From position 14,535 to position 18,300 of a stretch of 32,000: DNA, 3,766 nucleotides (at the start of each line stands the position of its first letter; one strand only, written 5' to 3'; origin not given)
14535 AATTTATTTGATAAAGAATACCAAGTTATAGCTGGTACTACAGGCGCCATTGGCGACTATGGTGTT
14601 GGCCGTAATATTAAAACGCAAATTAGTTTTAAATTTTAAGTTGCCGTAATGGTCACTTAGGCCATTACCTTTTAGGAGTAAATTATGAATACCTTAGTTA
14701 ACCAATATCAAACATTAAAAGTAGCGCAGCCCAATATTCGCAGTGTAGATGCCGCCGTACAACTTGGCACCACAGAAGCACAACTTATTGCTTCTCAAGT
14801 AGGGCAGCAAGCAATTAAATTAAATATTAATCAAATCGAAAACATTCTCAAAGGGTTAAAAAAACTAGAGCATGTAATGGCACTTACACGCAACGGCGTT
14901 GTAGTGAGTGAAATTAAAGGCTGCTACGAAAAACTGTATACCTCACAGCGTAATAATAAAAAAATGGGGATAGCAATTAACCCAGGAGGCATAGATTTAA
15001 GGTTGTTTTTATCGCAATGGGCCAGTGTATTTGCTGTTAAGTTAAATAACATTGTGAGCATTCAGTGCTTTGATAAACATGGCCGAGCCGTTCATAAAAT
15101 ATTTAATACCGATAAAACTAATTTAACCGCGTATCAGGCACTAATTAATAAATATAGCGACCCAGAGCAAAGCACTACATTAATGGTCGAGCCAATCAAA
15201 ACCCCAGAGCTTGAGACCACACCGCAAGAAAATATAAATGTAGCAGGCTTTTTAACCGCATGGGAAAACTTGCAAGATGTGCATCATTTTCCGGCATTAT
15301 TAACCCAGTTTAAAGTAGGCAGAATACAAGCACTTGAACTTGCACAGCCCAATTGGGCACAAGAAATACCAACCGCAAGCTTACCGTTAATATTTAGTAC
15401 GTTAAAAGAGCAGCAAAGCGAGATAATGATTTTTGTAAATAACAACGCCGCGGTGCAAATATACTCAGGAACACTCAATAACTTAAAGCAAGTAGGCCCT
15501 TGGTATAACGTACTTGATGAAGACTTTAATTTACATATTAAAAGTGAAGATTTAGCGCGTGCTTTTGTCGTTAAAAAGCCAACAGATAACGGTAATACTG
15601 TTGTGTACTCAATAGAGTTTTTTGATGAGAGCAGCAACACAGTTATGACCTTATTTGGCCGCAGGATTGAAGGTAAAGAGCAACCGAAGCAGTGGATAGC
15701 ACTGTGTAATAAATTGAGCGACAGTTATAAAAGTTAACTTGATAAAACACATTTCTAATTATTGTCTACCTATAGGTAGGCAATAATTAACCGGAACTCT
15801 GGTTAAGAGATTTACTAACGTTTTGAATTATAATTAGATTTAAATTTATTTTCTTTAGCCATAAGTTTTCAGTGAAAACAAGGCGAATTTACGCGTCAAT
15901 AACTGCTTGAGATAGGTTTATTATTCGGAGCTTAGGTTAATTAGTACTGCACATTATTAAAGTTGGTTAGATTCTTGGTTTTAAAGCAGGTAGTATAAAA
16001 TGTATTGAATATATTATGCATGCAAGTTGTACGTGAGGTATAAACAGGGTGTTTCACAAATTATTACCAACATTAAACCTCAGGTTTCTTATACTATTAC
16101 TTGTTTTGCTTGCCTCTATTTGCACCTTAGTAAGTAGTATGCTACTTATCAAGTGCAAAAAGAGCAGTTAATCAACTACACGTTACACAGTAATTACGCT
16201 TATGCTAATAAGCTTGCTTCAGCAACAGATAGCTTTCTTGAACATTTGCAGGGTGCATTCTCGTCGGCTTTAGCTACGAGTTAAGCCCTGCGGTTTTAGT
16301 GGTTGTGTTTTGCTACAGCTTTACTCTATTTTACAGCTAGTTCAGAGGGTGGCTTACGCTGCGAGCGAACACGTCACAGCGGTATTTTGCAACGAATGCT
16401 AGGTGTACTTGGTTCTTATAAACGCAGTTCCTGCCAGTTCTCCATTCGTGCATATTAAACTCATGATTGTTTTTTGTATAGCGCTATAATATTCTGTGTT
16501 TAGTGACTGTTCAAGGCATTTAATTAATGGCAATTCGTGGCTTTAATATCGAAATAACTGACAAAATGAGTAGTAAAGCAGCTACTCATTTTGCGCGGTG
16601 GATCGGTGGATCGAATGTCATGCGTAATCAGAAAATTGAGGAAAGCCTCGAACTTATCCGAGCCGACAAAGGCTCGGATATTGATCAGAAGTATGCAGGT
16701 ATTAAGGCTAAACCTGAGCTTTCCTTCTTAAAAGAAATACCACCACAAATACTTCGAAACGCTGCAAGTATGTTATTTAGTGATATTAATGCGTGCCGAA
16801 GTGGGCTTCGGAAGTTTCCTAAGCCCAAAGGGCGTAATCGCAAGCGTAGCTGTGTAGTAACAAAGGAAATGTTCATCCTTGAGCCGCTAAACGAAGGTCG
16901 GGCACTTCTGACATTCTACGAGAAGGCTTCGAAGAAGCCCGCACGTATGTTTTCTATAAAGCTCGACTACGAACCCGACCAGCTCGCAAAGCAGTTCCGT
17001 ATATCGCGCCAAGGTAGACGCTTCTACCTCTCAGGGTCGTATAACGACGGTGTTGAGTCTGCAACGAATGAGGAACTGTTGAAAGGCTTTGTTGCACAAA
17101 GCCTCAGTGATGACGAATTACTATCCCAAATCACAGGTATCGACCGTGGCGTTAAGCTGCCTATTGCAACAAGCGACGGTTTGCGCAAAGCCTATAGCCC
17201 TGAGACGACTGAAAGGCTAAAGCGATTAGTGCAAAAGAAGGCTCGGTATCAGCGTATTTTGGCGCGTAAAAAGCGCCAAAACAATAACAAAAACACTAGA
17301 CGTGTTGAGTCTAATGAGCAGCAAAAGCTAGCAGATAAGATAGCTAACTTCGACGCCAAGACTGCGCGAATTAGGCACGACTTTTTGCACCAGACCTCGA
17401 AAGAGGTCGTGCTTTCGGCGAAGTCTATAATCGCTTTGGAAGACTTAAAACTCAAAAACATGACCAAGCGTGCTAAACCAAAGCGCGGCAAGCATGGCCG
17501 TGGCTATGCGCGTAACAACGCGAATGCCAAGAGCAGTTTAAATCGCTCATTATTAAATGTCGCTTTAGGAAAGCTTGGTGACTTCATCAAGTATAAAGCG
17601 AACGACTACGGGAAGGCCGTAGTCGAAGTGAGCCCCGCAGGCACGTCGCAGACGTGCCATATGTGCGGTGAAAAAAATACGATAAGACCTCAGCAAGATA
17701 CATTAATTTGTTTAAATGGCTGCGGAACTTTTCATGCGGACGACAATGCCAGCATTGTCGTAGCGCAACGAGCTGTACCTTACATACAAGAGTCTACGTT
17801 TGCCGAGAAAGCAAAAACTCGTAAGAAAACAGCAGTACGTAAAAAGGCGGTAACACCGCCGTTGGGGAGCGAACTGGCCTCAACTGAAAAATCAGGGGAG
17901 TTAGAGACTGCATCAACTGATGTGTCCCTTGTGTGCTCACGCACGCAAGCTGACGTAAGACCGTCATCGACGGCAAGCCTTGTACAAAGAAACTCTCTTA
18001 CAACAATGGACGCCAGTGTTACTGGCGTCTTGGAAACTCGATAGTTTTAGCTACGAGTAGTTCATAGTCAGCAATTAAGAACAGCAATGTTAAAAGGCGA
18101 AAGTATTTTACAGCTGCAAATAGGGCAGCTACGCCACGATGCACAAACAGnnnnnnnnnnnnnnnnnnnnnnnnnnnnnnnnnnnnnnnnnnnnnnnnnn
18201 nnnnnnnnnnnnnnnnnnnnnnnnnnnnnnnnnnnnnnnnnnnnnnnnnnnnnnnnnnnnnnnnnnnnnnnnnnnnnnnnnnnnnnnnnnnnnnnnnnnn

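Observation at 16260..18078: Orphan TnpB RNA-guided nuclease element with an omega-RNA-like structured 3' end and no transposase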

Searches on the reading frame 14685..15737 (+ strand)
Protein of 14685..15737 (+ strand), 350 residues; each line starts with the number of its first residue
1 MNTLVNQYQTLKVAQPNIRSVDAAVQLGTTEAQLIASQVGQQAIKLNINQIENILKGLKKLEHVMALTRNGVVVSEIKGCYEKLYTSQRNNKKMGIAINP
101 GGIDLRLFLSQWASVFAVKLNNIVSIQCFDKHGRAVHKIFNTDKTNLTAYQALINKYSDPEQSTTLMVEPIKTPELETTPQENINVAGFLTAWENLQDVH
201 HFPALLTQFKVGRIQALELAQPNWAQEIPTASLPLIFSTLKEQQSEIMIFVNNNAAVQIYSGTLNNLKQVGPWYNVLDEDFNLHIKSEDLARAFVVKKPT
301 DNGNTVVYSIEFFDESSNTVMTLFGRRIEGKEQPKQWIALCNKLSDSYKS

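Call 11: find_encoding_contigs(protein=window:14685-15737:+, flank=6000, max_places=8)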
Protein window:14685-15737:+ (350 aa): no gene with exactly this product is on record in the collection.

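Call 44: search_protein_families(library=pfam, proteins=[window:14685-15737:+], max_evalue=0.01)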
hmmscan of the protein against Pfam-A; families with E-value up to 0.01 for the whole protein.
window:14685-15737:+ (350 aa): 2 families
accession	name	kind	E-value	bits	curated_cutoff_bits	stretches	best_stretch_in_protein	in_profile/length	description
PF05171.18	HemS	-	6.8e-72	239.8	24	2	210-344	1-128/128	Haemin-degrading HemS.ChuX domain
PF06228.19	ChuX_HutX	-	2.4e-48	163.8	25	2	24-153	1-134/134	Haem utilisation ChuX/HutX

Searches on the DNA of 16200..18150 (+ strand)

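Call 66: search_rna_families(source=window, start=16200, end=18150, threshold=evalue, max_evalue=5)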
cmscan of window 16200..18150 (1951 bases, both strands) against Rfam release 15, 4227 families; matches with E-value up to 5: 4.
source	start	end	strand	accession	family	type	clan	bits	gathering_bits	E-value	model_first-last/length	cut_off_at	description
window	17795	17871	+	RF01625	ceN28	Gene; snRNA; snoRNA; CD-box;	-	19.6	70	0.58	1-88/88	no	Caenorhabditis snoRNA ceN28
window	16637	16737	-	RF02869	ncS025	Gene; sRNA;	-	19.4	46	1.7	1-85/85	no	Burkholderia sRNA 25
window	17821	17859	+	RF03102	RAGATH-33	Gene; sRNA;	-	17.3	120.4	1.7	67-105/113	no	RAGATH-33 RNA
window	17100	17205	+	RF00321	snoZ247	Gene; snRNA; snoRNA; CD-box;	-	16.8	38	4.5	1-139/139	no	Small nucleolar RNA Z247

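Call 70: search_dna_similar(query=window:16238-18085:+, collection=plasmids, mode=distant, max_rows=25)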
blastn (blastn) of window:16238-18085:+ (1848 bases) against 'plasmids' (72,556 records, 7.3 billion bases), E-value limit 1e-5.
Records with a match: 1; places in all: 1; records where one place covers at least 80% of the query: 0.
Best place of each record, by identity: 60-80% 1.
By first word of the organism name: Klebsiella 1.
By predicted mobility (MOB-suite, as given by PLSDB): conjugative 1.
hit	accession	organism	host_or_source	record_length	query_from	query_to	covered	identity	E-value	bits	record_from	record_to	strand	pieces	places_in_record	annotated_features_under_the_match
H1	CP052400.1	Klebsiella pneumoniae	Homo sapiens,blood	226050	131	227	5%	78.4%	7e-12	82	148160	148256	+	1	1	tnpA: IS200/IS605 family transposase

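Call 71: search_dna_similar(query=window:16238-18085:+, collection=phages, mode=distant, max_rows=15)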
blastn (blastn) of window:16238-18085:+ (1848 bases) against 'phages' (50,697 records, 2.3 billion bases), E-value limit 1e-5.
No match.

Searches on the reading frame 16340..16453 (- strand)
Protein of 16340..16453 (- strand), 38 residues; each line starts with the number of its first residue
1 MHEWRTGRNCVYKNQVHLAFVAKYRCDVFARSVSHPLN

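Call 44: search_protein_families(library=pfam, proteins=[window:16340-16453:-], max_evalue=0.01)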
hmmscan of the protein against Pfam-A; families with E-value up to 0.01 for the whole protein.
window:16340-16453:- (38 aa): 0 families
